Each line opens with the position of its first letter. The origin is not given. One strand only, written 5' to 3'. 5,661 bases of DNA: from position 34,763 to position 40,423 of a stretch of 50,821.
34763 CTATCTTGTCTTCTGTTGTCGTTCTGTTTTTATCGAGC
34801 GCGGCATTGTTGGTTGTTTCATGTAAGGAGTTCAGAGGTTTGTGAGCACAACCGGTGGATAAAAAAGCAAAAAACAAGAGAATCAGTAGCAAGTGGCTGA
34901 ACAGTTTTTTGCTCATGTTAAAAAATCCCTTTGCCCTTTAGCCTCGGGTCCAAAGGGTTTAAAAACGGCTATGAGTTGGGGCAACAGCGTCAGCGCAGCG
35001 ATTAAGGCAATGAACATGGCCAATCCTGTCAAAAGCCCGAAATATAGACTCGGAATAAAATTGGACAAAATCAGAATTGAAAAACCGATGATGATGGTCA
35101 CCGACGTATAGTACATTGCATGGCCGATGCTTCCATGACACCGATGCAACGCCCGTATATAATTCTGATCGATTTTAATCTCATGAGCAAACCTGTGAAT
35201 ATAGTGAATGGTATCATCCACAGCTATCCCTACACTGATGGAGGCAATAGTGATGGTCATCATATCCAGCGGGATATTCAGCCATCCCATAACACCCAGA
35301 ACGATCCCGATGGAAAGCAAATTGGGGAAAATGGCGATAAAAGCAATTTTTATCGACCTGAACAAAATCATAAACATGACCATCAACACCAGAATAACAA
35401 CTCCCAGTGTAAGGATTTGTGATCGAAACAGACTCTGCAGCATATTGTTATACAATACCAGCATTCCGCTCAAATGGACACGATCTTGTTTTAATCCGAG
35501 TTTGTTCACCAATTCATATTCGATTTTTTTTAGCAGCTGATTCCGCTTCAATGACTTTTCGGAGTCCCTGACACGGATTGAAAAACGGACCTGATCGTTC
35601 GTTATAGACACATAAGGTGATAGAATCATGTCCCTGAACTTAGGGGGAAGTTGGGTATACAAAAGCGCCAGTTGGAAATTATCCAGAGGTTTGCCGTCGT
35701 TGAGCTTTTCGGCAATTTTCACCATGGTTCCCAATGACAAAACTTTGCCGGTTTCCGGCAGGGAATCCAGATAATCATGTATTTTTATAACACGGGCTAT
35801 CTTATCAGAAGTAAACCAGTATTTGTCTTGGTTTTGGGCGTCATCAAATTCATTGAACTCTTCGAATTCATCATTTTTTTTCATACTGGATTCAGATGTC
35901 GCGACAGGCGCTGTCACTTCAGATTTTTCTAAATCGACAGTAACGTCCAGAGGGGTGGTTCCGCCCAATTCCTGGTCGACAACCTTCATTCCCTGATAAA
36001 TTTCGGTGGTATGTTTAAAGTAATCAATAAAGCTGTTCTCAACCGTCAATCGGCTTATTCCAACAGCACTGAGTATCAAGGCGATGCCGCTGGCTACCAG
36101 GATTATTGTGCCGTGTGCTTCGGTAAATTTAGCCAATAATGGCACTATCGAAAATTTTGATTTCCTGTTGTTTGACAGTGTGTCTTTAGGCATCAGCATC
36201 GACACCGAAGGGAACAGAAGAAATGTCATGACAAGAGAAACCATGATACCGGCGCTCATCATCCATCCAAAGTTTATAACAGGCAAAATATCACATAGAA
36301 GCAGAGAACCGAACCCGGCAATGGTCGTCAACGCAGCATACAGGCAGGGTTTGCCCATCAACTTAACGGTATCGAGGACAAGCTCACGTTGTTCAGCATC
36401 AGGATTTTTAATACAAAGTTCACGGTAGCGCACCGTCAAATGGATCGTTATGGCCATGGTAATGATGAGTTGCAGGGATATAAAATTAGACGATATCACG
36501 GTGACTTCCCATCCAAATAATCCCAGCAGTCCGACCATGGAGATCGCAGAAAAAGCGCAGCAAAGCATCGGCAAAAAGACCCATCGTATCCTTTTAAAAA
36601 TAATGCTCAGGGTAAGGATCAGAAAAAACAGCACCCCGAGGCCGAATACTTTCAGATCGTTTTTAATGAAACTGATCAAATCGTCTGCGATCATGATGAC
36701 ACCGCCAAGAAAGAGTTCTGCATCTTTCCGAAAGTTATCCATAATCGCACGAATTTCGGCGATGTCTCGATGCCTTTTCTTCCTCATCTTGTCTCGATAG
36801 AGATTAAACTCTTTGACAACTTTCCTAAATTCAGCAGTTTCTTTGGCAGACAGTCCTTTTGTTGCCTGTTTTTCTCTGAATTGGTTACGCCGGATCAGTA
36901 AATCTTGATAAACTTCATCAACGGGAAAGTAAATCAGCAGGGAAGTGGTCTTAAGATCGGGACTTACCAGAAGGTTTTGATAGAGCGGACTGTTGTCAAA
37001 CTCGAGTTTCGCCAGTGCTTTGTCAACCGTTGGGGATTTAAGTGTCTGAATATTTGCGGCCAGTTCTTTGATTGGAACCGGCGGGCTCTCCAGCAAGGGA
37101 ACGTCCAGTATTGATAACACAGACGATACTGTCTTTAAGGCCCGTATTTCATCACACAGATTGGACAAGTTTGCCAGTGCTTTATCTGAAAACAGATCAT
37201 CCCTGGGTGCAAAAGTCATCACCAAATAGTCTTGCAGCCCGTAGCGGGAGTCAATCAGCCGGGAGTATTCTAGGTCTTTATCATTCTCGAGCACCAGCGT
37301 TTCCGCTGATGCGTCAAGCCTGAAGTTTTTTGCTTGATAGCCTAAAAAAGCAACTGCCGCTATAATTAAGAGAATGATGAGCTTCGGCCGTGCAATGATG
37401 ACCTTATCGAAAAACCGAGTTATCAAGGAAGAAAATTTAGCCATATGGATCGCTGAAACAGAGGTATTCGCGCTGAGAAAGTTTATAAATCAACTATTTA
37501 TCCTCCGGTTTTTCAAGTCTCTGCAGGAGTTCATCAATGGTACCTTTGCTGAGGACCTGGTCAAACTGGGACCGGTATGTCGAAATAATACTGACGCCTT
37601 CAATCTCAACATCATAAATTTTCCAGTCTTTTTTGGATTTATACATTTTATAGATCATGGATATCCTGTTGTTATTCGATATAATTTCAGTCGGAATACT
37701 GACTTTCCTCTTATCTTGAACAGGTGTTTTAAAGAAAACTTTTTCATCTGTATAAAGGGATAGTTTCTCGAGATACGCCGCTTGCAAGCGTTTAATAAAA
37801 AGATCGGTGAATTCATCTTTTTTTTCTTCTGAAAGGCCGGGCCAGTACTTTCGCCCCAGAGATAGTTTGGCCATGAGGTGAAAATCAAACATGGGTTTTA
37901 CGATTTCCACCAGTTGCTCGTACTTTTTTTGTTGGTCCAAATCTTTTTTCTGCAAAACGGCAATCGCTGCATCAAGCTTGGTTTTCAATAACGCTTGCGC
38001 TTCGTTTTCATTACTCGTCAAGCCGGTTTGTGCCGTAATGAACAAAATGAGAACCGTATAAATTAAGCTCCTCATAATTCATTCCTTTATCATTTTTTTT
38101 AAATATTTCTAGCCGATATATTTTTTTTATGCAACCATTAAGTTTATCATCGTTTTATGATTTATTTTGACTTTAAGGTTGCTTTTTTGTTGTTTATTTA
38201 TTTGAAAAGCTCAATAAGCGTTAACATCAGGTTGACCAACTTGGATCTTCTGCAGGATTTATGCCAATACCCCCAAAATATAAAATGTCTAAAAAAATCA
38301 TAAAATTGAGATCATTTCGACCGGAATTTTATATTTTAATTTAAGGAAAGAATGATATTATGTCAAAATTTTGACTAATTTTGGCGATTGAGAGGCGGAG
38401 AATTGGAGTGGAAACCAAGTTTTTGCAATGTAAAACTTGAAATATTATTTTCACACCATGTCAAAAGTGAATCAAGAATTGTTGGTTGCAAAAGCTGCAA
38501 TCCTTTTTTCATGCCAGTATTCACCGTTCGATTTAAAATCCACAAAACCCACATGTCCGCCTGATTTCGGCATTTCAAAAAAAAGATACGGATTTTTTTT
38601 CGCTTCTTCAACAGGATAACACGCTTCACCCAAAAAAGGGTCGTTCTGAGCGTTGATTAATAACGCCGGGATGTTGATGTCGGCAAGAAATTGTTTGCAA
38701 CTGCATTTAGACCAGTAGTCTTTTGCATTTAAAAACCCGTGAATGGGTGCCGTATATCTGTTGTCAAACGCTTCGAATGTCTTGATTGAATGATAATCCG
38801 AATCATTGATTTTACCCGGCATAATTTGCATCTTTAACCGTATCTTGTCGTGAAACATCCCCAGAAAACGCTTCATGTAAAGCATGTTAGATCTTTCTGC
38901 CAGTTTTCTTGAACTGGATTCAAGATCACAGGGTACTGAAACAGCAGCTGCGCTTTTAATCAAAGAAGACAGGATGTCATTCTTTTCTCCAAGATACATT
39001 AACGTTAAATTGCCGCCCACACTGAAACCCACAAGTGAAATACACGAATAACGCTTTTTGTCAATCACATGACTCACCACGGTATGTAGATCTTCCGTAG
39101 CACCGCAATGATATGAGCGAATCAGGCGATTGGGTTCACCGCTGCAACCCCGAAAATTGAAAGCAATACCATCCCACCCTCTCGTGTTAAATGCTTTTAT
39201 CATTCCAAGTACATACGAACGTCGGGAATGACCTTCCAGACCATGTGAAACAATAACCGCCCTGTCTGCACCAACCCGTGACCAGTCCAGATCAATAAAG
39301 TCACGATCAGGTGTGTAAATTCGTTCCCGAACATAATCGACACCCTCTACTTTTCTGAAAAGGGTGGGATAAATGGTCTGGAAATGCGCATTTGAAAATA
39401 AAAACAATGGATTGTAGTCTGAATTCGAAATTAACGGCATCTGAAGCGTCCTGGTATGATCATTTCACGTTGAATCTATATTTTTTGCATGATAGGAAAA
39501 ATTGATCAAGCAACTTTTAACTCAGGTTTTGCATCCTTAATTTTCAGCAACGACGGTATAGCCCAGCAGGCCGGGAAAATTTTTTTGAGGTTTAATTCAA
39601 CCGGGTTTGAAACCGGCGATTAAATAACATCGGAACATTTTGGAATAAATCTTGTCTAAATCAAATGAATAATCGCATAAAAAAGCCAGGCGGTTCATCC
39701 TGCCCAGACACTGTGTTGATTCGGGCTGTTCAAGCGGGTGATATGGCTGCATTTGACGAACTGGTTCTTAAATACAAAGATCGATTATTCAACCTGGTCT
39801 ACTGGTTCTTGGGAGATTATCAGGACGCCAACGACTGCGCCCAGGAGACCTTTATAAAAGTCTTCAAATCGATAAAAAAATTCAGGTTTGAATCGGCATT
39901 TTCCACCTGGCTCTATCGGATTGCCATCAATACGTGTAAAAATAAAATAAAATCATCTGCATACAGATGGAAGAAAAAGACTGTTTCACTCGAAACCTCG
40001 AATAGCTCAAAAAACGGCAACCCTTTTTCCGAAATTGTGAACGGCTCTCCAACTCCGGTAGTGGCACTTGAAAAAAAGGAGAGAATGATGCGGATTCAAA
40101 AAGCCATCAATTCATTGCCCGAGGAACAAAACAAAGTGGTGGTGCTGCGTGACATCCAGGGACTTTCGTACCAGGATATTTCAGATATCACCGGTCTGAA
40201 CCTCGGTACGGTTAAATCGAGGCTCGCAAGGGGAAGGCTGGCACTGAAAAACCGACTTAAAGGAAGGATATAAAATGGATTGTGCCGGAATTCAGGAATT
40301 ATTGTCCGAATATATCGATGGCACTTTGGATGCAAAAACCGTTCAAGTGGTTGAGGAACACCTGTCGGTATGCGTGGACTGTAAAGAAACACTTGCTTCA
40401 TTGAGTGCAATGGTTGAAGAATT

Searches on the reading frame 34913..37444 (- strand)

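Call 26: search_protein_families(library=pfam, proteins=[window:34913-37444:-], max_evalue=0.001)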
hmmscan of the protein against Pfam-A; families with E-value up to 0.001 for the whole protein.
window:34913-37444:- (843 aa): 2 families
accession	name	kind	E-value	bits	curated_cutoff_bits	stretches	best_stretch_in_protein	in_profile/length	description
PF03176.21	MMPL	-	5.2e-30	104.9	20.5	2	611-832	80-306/333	MMPL family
PF00873.25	ACR_tran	-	3.4e-06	25.5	28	1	683-828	341-489/1021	AcrB/AcrD/AcrF family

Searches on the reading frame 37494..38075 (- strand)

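Call 26: search_protein_families(library=pfam, proteins=[window:37494-38075:-], max_evalue=0.001)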
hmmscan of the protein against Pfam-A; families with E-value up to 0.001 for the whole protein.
window:37494-38075:- (193 aa): 1 family
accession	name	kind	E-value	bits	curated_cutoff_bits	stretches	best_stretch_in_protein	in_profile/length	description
PF05494.18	MlaC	-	1.2e-44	152.5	26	1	34-189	4-166/166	MlaC protein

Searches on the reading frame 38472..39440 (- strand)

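Call 26: search_protein_families(library=pfam, proteins=[window:38472-39440:-], max_evalue=0.001)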
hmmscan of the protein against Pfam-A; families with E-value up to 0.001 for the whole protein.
window:38472-39440:- (322 aa): 3 families
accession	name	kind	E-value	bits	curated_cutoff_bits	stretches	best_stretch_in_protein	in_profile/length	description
PF00561.26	Abhydrolase_1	-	4.5e-16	59.7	25.8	1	61-301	2-243/245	alpha/beta hydrolase fold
PF12146.15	Hydrolase_4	-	8.8e-13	48.5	27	1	59-268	4-203/239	Serine aminopeptidase, S33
PF12697.13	Abhydrolase_6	-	2.9e-05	25.3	26.3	1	66-299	5-207/217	Alpha/beta hydrolase family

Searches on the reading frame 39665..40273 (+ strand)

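Call 26: search_protein_families(library=pfam, proteins=[window:39665-40273:+], max_evalue=0.001)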
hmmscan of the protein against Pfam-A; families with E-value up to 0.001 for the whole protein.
window:39665-40273:+ (202 aa): 4 families
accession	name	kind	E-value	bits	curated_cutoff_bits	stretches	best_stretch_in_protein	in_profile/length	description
PF04542.20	Sigma70_r2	-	1.9e-18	66.4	24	1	33-97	1-67/71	Sigma-70 region 2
PF08281.18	Sigma70_r4_2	-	3.5e-18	65.4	25.7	1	142-194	2-54/54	Sigma-70, region 4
PF04545.22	Sigma70_r4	-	1.9e-10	40.6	24.1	1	147-195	1-49/50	Sigma-70, region 4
PF07638.17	Sigma70_ECF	-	3.3e-06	27.6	21.1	1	16-196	5-181/185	ECF sigma factor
